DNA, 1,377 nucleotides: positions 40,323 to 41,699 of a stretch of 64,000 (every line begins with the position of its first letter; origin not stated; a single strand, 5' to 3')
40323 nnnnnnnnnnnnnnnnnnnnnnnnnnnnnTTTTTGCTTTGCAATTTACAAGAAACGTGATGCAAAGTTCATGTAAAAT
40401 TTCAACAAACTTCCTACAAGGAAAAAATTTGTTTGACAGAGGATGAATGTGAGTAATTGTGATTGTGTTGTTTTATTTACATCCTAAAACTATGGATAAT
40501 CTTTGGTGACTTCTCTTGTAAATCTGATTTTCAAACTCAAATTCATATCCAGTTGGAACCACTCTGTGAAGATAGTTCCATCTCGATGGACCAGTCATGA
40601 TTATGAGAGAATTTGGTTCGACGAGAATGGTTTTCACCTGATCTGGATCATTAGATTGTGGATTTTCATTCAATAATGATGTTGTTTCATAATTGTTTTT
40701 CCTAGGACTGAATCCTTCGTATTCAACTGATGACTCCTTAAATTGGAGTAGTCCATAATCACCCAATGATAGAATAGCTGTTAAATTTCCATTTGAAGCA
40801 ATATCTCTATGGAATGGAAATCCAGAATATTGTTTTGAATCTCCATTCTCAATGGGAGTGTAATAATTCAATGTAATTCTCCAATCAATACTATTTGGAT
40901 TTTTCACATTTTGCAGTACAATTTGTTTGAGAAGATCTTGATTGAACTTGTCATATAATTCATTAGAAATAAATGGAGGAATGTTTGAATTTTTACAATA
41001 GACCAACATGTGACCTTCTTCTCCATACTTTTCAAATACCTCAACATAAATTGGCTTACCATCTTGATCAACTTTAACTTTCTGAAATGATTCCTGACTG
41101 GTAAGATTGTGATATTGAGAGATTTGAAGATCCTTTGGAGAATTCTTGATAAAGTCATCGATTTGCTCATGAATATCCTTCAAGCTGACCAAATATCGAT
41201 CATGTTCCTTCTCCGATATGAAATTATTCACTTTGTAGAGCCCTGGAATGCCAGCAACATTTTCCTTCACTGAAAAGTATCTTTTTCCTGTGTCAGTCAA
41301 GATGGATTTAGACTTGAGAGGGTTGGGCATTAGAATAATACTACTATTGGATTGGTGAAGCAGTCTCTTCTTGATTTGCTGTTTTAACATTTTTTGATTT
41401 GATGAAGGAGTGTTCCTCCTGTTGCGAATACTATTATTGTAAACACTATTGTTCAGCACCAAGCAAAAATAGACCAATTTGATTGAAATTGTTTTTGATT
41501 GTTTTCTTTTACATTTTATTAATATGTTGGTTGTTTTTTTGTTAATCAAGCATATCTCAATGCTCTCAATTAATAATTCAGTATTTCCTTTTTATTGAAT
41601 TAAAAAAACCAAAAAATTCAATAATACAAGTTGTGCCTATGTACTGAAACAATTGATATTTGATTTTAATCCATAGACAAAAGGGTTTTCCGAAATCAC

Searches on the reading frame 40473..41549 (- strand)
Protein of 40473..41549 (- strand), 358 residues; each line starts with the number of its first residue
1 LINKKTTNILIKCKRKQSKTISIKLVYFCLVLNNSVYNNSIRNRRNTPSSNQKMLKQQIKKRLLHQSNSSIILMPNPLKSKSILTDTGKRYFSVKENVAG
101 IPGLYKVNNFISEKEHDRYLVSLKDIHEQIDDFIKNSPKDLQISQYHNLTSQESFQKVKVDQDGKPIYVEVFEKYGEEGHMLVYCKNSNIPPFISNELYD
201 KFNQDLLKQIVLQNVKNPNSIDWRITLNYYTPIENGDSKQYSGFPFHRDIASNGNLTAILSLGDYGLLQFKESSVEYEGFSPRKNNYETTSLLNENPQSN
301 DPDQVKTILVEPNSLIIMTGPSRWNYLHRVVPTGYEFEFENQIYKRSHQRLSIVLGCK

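Call 16: search_protein_families(library=pfam, proteins=[window:40473-41549:-], max_evalue=0.001)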
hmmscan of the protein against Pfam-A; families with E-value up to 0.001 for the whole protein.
window:40473-41549:- (358 aa): 1 family
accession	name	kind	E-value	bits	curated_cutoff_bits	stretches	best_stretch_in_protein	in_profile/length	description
PF13532.12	2OG-FeII_Oxy_2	-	3.1e-05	24.7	31.2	1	218-353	90-191/194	2OG-Fe(II) oxygenase superfamily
